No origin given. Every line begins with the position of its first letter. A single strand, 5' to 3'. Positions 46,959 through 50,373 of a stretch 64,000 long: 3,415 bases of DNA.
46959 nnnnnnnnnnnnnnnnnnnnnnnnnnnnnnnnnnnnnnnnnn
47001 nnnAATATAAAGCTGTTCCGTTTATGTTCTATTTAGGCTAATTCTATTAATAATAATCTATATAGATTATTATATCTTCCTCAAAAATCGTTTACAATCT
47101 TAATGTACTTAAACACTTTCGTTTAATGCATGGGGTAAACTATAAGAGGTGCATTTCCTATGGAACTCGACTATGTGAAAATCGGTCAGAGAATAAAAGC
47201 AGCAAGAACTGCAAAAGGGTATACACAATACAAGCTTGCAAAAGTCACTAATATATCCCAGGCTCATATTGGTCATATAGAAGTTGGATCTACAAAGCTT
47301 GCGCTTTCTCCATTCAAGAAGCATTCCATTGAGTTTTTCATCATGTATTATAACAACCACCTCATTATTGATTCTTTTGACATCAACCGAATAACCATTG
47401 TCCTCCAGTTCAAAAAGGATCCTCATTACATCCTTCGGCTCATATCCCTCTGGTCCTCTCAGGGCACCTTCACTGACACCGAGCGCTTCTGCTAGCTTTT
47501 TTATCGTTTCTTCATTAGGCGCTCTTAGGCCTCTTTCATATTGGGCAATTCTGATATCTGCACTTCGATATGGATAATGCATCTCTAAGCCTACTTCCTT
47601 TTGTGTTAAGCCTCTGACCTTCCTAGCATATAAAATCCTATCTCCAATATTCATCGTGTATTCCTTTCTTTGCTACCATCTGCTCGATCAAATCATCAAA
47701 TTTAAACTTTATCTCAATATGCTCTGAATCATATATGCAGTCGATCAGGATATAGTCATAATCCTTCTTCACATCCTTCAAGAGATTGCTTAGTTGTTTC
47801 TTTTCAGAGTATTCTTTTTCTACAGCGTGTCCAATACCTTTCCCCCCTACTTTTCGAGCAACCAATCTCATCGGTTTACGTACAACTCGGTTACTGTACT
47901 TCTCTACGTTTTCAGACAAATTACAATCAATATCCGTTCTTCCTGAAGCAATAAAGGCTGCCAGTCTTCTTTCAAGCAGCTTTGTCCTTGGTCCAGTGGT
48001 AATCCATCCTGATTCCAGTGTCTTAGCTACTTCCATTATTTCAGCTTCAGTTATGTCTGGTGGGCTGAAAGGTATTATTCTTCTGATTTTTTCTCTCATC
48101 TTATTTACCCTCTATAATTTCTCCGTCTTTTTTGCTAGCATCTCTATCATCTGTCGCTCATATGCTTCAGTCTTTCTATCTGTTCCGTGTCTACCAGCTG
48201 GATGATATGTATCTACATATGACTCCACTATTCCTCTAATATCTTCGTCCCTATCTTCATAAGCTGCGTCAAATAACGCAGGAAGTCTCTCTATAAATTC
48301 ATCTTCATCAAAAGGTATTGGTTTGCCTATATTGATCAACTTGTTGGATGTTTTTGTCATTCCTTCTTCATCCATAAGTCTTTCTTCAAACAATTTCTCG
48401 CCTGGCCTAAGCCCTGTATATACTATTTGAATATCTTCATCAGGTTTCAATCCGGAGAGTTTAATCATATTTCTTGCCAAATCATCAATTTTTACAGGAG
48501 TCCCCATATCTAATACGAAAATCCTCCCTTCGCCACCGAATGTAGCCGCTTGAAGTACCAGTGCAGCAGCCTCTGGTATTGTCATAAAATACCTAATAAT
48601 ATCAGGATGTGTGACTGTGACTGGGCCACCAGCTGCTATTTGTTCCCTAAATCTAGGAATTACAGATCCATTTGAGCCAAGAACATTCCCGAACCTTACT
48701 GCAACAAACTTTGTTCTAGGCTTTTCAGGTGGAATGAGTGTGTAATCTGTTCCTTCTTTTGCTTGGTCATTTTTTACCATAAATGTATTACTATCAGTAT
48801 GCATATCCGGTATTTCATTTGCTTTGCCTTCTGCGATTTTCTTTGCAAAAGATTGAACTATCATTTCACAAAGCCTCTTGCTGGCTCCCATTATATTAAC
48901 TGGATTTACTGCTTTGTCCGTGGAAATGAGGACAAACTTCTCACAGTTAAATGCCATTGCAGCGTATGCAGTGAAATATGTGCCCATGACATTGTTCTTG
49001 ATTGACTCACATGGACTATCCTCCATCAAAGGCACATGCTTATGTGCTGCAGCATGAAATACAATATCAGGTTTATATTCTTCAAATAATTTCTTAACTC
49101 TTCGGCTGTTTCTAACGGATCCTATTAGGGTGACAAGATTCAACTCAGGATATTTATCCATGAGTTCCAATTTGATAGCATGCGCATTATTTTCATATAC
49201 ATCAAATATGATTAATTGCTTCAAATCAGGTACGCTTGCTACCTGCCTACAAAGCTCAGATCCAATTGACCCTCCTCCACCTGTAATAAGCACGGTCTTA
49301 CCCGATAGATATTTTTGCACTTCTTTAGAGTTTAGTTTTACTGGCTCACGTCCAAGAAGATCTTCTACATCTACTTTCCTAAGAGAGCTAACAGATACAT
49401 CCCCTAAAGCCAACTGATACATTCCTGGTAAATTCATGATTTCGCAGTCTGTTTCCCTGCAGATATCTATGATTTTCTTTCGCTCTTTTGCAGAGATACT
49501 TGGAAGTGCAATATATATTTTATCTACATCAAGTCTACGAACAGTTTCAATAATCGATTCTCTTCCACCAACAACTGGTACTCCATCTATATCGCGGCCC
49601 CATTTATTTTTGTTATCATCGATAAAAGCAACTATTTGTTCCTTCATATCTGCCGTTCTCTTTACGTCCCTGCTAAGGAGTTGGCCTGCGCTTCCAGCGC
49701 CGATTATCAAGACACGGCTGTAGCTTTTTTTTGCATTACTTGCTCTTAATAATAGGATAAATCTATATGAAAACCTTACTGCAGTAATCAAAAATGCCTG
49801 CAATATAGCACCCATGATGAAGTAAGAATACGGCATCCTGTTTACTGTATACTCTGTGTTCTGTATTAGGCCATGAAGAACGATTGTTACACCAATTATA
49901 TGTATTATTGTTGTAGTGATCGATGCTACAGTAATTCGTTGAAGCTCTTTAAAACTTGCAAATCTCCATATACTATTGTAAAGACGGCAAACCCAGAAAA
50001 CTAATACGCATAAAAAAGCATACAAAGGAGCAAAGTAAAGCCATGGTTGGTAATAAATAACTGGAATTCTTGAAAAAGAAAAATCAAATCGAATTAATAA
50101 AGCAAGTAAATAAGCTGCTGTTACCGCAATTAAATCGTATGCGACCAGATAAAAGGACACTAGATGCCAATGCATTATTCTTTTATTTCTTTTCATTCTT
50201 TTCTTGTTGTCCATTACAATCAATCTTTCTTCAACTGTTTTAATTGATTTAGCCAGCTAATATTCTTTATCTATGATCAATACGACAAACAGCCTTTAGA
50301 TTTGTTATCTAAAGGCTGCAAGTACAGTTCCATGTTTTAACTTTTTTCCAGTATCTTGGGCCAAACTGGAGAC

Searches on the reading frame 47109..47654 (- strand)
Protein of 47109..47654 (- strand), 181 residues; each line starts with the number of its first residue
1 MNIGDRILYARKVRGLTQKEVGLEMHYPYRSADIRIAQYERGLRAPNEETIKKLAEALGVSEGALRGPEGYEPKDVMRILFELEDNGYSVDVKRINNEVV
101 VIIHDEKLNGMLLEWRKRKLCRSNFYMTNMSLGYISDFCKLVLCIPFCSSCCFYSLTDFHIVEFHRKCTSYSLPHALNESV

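Call 10: search_protein_families(library=pfam, proteins=[window:47109-47654:-], max_evalue=0.01)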
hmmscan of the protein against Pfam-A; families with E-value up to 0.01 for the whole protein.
window:47109-47654:- (181 aa): 4 families
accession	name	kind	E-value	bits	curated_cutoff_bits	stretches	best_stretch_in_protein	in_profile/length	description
PF01381.28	HTH_3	-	2.4e-09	37.5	23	1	9-63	3-53/55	Helix-turn-helix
PF12844.13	HTH_19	-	4.1e-05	23.8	30.2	1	4-65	1-58/64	Helix-turn-helix domain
PF13560.12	HTH_31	-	0.00018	22.2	27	1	11-65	10-60/64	Helix-turn-helix domain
PF04545.22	Sigma70_r4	-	0.00025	20.9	24.1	0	6-26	11-31/50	Sigma-70, region 4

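Call 14: search_protein_families(library=padloc, proteins=[window:47109-47654:-], max_evalue=1)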
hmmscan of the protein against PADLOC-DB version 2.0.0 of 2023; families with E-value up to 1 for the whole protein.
window:47109-47654:- (181 aa): 13 families
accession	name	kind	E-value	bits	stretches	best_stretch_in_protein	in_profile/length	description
PDLC03949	RmrA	-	4.4e-07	27.1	1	5-69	5-65/363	-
PDLC03667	Control_protein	-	7.2e-06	24.3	1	6-70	5-69/101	control protein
PDLC03954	RmrA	-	2.1e-05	21.6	1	4-61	12-65/380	-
PDLC03951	RmrA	-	0.00018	18.6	1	5-63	11-65/400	-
PDLC03952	RmrA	-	0.00019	18.4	1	3-59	23-75/395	-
PDLC03948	RmrA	-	0.00029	17.8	1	4-60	10-62/397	-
PDLC03946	RmrA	-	0.0023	14.7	1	5-59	5-55/357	-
PDLC03955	RmrA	-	0.0043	14.3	1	6-61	24-75/371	-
PDLC03947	RmrA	-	0.0067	13.3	1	3-58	12-63/383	-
PDLC02926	HTH_VI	-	0.011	14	1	2-60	1-55/92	-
PDLC03944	RmrA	-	0.013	12.6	1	4-59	8-59/384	-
PDLC04142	capH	-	0.031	13.3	1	3-61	7-61/103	capH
PDLC03953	RmrA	-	0.063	10.5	1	3-60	6-59/373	-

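Call 15: search_protein_families(library=phrogs, proteins=[window:47109-47654:-], max_evalue=0.1)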
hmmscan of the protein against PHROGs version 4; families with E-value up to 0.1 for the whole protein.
window:47109-47654:- (181 aa): 10 families
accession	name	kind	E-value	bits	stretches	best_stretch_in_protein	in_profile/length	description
phrog_8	-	transcription regulation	1.7e-10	41.9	1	1-91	160-235/346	transcriptional regulator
phrog_4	-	transcription regulation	1.2e-08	35.4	1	1-93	135-217/400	transcriptional repressor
phrog_5823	-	transcription regulation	3.1e-07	30.9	1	1-74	5-75/404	transcriptional regulator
phrog_3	-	transcription regulation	6.8e-06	27.1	1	1-71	87-153/430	transcriptional repressor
phrog_2439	-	transcription regulation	2.4e-05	24.4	1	3-66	8-67/367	transcriptional regulator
phrog_2967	-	transcription regulation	3.4e-05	24.5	1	2-73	10-77/225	transcriptional regulator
phrog_7396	-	unknown function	0.001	19.8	1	3-61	16-73/227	-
phrog_7241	-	transcription regulation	0.002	19.2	1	11-63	70-118/122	transcriptional regulator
phrog_2328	-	transcription regulation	0.002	18.9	1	3-61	16-70/128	transcriptional repressor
phrog_1373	-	transcription regulation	0.007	17.4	1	3-60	64-117/166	transcriptional regulator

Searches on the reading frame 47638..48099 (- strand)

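Call 10: search_protein_families(library=pfam, proteins=[window:47638-48099:-], max_evalue=0.01)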
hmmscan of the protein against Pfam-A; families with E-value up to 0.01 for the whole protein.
window:47638-48099:- (153 aa): 2 families
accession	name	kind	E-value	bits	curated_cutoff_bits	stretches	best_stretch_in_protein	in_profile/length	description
PF13614.12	AAA_31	-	6.9e-05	23.3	27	1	89-122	93-126/177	AAA domain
PF01041.23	DegT_DnrJ_EryC1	-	0.00023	20.9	19.8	1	15-51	2-38/360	DegT/DnrJ/EryC1/StrS aminotransferase family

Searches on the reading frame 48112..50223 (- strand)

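Call 10: search_protein_families(library=pfam, proteins=[window:48112-50223:-], max_evalue=0.01)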
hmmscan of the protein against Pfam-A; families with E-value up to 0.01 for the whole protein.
window:48112-50223:- (703 aa): 11 families
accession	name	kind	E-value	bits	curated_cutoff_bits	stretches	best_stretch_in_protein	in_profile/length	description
PF02719.21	Polysacc_synt_2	-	2.1e-111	372.3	20.2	1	311-630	1-288/293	Polysaccharide biosynthesis protein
PF01370.27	Epimerase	-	9.7e-19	68.2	20.9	1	311-442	1-122/240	NAD dependent epimerase/dehydratase family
PF13727.12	CoA_binding_3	-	1.5e-16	61.4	25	1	85-263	8-172/175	CoA-binding domain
PF16363.11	GDP_Man_Dehyd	-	1.8e-13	51.1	27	1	312-436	1-130/332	GDP-mannose 4,6 dehydratase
PF04321.23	RmlD_sub_bind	-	1.3e-09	37.9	27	1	310-455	2-135/287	RmlD substrate binding domain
PF01073.25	3Beta_HSD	-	1.3e-07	31.4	22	1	312-441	1-122/280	3-beta hydroxysteroid dehydrogenase/isomerase family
PF03435.24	Sacchrp_dh_NADP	-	1.1e-05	26.2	25.1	0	311-392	1-76/129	Saccharopine dehydrogenase NADP binding domain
PF02629.25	CoA_binding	-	0.00022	22.4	22.3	1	169-247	4-78/97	CoA binding domain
PF17836.7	PglD_N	-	0.0015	19.5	23.4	1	170-244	1-69/78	PglD N-terminal domain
PF00056.29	Ldh_1_N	-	0.0025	18.3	27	0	311-445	3-124/141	lactate/malate dehydrogenase, NAD binding domain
PF00106.31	adh_short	-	0.0054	16.7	26.6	1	309-394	1-87/195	short chain dehydrogenase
